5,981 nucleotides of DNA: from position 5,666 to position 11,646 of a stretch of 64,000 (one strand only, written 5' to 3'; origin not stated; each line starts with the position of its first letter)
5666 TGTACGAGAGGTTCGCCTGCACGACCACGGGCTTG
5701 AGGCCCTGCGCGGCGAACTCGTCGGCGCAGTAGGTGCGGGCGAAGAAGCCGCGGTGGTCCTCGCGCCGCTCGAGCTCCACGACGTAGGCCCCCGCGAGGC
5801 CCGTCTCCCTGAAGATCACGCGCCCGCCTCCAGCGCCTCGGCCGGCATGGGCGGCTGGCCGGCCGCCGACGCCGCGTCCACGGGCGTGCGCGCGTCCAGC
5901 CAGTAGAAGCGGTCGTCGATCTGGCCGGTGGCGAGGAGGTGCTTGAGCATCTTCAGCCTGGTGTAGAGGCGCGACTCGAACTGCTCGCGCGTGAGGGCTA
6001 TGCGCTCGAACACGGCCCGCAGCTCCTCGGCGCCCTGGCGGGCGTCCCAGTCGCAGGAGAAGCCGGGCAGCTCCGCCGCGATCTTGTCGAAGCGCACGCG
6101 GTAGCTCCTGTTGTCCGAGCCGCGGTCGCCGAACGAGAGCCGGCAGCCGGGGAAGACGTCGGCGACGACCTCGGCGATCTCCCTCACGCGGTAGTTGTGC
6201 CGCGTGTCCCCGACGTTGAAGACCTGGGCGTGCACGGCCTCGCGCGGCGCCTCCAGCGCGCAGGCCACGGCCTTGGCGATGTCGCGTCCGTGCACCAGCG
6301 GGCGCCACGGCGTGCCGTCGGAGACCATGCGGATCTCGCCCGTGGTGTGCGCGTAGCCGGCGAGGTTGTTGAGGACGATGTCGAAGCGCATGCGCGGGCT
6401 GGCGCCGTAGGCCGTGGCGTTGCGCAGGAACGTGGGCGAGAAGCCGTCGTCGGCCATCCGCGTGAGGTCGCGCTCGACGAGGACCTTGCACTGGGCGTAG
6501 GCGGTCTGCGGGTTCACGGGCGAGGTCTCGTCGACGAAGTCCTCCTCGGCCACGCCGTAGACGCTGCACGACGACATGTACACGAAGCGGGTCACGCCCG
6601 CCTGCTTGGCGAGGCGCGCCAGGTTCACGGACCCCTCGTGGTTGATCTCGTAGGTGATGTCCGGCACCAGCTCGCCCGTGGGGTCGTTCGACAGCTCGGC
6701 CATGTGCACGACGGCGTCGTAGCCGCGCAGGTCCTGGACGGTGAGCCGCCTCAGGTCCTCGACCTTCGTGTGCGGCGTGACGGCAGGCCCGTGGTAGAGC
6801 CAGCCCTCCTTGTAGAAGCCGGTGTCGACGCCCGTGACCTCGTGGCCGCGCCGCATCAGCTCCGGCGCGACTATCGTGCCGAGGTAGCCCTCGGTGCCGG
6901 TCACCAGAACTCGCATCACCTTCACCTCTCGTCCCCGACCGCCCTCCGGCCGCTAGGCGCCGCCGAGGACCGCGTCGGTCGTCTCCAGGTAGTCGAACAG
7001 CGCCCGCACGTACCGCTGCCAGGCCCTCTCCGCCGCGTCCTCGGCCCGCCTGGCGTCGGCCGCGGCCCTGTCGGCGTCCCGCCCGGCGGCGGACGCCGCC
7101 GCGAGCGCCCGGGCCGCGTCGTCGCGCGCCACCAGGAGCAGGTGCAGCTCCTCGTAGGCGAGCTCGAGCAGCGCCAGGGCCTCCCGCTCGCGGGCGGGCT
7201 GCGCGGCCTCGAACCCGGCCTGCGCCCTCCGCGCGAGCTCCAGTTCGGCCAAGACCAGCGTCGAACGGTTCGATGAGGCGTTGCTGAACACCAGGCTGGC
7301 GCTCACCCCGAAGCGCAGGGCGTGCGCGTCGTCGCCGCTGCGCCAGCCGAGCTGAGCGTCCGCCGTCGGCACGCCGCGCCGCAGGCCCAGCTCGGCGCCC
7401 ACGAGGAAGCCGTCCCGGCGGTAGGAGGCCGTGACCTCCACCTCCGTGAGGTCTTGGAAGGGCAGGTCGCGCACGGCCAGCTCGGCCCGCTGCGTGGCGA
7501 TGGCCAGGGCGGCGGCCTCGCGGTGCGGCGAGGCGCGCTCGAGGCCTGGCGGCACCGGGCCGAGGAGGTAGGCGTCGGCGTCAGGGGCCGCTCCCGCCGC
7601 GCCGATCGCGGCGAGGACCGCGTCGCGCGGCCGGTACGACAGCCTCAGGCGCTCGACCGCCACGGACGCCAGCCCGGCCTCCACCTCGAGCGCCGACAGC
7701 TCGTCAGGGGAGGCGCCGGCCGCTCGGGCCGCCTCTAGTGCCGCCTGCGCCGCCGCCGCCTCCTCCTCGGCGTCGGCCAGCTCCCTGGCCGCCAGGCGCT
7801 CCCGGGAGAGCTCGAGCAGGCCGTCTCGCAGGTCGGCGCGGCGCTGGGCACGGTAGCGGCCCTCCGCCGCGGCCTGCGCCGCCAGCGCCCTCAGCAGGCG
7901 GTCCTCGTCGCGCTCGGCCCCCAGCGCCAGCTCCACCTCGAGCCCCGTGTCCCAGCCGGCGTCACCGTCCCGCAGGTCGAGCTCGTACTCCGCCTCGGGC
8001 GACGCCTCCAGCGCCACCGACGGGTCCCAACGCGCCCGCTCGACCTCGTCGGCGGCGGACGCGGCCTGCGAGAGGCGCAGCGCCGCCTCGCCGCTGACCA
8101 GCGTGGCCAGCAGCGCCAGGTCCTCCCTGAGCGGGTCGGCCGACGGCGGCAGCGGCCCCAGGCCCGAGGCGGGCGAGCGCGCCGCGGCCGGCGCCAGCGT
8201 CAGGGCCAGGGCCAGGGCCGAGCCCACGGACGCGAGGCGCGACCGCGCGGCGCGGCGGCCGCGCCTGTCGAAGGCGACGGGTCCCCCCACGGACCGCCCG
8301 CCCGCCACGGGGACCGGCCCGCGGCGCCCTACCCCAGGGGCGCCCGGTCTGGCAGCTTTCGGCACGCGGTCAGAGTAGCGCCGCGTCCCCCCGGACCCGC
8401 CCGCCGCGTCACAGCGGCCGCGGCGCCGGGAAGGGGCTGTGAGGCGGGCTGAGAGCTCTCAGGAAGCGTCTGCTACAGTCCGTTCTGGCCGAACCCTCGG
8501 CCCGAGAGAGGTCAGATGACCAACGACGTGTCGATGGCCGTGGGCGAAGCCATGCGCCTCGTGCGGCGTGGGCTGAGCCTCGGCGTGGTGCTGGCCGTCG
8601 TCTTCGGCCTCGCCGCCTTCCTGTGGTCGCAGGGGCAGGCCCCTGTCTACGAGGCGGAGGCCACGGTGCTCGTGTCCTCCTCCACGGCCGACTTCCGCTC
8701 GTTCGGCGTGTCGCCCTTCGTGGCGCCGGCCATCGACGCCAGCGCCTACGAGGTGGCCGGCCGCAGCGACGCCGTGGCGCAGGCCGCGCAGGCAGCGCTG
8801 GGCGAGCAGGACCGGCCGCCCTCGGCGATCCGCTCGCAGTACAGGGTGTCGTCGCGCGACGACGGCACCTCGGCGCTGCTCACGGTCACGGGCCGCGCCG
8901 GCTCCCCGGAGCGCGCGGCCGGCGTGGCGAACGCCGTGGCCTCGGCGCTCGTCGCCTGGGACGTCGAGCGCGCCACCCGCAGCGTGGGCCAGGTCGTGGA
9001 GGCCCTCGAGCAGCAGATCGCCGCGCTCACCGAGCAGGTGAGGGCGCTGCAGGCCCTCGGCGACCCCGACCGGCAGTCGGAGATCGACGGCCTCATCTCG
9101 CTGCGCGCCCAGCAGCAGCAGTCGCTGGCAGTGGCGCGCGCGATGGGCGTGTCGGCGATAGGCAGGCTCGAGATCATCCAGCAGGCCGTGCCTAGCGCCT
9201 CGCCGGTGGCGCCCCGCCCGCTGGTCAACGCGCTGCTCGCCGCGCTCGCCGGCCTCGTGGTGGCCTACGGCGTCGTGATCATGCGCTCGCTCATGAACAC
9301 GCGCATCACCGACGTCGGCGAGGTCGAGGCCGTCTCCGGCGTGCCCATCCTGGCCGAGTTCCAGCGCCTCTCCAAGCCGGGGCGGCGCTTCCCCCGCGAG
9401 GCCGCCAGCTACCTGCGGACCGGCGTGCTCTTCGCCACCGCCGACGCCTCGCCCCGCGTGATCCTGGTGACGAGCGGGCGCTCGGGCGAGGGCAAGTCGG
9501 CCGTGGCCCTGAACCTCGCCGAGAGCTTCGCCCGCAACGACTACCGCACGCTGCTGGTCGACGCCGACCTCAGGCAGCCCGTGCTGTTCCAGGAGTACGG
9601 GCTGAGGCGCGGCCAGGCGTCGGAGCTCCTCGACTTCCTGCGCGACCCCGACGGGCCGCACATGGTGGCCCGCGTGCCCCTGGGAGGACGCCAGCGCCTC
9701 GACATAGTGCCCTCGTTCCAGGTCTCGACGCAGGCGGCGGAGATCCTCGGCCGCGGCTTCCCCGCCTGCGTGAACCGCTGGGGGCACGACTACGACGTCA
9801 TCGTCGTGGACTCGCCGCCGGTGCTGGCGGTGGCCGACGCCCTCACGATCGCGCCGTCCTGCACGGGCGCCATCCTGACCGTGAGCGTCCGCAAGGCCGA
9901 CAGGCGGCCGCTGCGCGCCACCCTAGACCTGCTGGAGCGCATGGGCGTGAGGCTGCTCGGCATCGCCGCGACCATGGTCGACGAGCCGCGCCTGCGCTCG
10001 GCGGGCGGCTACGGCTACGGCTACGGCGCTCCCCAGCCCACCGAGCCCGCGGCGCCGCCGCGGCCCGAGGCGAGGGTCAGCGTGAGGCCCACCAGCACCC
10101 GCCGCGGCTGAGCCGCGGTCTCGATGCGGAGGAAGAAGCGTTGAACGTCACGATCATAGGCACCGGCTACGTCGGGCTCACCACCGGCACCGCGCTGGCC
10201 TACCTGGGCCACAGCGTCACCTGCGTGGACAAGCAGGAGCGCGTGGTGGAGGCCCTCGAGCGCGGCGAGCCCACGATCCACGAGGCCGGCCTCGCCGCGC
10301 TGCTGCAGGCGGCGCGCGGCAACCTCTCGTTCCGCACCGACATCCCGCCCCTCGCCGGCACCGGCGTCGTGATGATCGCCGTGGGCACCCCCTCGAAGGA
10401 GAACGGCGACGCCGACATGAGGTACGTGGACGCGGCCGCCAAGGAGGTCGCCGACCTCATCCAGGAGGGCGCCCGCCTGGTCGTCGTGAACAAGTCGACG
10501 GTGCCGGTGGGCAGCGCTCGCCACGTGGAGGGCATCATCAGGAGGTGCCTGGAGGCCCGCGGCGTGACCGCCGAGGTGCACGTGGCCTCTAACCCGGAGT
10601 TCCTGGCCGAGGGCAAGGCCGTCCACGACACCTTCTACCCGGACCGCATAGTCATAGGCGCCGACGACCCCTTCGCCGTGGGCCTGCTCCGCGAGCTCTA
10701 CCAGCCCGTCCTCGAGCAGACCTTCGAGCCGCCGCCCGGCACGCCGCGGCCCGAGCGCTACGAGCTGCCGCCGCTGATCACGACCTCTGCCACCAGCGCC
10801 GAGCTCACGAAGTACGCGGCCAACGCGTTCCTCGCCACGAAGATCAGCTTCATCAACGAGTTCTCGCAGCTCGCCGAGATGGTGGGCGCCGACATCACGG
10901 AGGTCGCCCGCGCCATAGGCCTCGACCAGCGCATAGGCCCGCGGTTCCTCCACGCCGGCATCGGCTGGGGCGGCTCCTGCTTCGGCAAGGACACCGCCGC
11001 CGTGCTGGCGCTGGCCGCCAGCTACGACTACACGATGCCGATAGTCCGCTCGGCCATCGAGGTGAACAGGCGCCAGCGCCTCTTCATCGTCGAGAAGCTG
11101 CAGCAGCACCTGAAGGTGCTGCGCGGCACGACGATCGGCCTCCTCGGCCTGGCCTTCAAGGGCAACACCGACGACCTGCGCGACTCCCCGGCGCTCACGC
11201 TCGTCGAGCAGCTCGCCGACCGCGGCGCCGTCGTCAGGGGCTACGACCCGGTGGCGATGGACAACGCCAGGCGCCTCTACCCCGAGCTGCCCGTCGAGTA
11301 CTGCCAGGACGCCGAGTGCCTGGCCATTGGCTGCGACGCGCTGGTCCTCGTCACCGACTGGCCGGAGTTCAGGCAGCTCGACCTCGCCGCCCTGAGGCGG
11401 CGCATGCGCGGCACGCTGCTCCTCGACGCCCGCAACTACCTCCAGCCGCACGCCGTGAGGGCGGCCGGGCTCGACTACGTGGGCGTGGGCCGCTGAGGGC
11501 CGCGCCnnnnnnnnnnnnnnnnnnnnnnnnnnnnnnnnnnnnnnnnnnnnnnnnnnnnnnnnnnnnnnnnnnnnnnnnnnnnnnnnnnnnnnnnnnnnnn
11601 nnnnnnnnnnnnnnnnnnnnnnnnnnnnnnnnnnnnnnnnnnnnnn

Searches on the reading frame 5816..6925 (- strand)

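Call 17: search_protein_families(library=pfam, proteins=[window:5816-6925:-], max_evalue=0.001)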
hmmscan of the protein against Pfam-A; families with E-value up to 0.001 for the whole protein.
window:5816-6925:- (369 aa): 5 families
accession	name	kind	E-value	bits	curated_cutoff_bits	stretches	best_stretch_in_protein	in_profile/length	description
PF01370.27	Epimerase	-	1.7e-44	152.5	20.9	1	6-239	1-240/240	NAD dependent epimerase/dehydratase family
PF04321.23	RmlD_sub_bind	-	1.7e-16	60.6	27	1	4-236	1-210/287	RmlD substrate binding domain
PF16363.11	GDP_Man_Dehyd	-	4.9e-15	56.2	27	1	7-252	1-260/332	GDP-mannose 4,6 dehydratase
PF01073.25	3Beta_HSD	-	1.9e-11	43.9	22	1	7-179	1-188/280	3-beta hydroxysteroid dehydrogenase/isomerase family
PF13460.12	NAD_binding_10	-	1.9e-05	25.1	27.2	1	12-133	3-112/184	NAD(P)H-binding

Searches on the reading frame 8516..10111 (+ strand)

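Call 17: search_protein_families(library=pfam, proteins=[window:8516-10111:+], max_evalue=0.001)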
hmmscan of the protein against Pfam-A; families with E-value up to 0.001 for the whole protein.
window:8516-10111:+ (531 aa): 4 families
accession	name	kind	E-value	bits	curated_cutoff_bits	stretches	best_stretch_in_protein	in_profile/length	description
PF01656.29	CbiA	-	2e-09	37.9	25.4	1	316-462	1-54/125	CobQ/CobB/MinD/ParA nucleotide binding domain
PF10609.15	ParA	-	2.7e-09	37.3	27.1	1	314-357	4-47/246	NUBPL iron-transfer P-loop NTPase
PF13614.12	AAA_31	-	1.4e-07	32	27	1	314-442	2-136/177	AAA domain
PF13807.11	GNVR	-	2.9e-06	27.6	27.7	1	199-258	25-81/82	G-rich domain on putative tyrosine kinase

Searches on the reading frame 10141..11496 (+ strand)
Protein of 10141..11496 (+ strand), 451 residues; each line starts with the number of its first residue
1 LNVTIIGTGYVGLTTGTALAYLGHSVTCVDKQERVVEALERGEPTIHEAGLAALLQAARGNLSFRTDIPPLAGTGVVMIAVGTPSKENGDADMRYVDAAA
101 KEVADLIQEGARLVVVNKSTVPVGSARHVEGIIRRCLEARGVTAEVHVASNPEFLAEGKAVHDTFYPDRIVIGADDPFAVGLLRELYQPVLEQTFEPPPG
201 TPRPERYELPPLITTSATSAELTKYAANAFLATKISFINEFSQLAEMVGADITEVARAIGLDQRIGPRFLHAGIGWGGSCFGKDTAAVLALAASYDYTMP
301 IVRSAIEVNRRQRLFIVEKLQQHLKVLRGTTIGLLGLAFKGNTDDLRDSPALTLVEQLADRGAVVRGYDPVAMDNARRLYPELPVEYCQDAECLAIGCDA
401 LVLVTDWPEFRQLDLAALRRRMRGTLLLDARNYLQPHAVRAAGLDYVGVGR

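Call 17: search_protein_families(library=pfam, proteins=[window:10141-11496:+], max_evalue=0.001)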
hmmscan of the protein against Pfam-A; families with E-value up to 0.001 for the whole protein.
window:10141-11496:+ (451 aa): 5 families
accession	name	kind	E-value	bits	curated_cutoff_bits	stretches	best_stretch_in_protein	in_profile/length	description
PF03721.20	UDPG_MGDP_dh_N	-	4.5e-54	183.3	27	1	1-182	1-183/187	UDP-glucose/GDP-mannose dehydrogenase family, NAD binding domain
PF00984.24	UDPG_MGDP_dh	-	2.2e-35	121.1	25.4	1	219-310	2-93/94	UDP-glucose/GDP-mannose dehydrogenase family, central domain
PF03720.21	UDPG_MGDP_dh_C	-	1.4e-29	103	30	1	334-436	2-103/103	UDP-glucose/GDP-mannose dehydrogenase family, UDP binding domain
PF00070.33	Pyr_redox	-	8.9e-05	23.4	22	1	2-39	1-38/82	Pyridine nucleotide-disulphide oxidoreductase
PF01266.30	DAO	-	0.00015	21.8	27.9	1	3-135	2-108/353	FAD dependent oxidoreductase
